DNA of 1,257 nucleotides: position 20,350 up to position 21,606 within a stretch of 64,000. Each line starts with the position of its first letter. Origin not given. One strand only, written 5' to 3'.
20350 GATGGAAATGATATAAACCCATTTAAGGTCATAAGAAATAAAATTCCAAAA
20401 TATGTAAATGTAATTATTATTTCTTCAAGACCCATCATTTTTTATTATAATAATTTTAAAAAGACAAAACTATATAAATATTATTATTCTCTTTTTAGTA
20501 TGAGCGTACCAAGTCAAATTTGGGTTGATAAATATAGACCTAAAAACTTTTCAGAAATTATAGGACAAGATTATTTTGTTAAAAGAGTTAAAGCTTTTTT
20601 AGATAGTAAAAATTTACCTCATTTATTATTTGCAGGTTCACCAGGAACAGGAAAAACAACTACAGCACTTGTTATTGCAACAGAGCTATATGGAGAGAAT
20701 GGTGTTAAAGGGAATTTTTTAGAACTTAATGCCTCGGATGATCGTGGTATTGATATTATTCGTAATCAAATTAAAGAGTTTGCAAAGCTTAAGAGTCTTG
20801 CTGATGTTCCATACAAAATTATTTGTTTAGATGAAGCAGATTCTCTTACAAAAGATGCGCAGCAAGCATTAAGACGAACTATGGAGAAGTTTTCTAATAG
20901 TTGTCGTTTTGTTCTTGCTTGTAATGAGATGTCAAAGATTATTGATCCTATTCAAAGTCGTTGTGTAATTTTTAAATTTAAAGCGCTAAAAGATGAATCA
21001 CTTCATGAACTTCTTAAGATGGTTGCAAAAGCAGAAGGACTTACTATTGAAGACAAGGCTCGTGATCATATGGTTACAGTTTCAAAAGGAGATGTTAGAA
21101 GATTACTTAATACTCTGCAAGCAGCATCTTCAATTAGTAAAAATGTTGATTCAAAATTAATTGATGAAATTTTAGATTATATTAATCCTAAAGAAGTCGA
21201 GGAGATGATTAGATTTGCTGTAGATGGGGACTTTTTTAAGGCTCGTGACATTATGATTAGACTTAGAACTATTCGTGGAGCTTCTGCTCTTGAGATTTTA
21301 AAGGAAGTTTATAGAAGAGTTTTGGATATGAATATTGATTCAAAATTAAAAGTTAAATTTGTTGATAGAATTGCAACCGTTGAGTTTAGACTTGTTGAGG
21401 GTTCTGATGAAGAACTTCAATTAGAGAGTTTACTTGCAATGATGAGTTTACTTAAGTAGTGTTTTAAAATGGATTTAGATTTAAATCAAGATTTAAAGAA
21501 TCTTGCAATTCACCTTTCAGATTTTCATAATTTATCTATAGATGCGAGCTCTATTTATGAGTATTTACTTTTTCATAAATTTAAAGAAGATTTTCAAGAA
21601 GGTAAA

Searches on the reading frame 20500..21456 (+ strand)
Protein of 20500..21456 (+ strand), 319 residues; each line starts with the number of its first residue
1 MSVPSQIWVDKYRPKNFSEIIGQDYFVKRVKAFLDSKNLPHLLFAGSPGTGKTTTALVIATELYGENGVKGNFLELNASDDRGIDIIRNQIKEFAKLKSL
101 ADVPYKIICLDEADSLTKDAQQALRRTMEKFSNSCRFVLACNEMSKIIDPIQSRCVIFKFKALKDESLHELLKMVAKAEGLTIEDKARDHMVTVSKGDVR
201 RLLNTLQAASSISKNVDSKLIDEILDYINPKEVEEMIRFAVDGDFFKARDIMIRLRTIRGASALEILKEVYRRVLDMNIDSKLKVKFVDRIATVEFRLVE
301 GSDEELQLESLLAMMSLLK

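Call 56: list_cluster_members(proteins=[window:20500-21456:+, window:53129-53539:+, window:33606-34583:+, window:45812-46147:+, window:39748-40338:+, P0013, P0128, P0019])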
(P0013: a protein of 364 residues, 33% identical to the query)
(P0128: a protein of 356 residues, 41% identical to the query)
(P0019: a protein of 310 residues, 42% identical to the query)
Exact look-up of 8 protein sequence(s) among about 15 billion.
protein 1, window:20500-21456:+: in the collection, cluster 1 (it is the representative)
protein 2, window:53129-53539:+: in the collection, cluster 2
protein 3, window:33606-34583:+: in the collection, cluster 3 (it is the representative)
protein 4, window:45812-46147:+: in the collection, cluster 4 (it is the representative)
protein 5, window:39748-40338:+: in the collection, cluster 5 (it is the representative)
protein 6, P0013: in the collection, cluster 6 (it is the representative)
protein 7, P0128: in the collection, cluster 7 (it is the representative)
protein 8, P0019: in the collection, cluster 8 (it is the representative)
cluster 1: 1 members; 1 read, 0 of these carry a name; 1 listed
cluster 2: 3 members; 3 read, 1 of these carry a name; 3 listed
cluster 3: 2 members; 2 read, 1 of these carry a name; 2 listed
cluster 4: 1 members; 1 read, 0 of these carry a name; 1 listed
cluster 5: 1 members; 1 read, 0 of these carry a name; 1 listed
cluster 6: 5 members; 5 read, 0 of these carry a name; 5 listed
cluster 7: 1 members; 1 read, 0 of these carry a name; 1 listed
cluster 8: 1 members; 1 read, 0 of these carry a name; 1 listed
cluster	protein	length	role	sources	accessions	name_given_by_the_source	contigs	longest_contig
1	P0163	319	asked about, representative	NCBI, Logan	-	-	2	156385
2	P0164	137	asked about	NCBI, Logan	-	-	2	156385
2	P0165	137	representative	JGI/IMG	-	translation initiation factor 5A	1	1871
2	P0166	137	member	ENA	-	-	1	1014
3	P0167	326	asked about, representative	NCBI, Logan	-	-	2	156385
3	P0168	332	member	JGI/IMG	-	glycoprotease/Kae1 family metallohydrolase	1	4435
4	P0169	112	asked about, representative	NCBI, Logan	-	-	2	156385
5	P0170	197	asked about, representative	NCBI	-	-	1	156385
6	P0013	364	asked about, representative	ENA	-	-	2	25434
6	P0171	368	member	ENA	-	-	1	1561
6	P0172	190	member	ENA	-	-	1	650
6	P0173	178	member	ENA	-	-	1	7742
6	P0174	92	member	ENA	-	-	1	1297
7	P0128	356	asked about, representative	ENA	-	-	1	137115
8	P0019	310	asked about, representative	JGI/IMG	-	-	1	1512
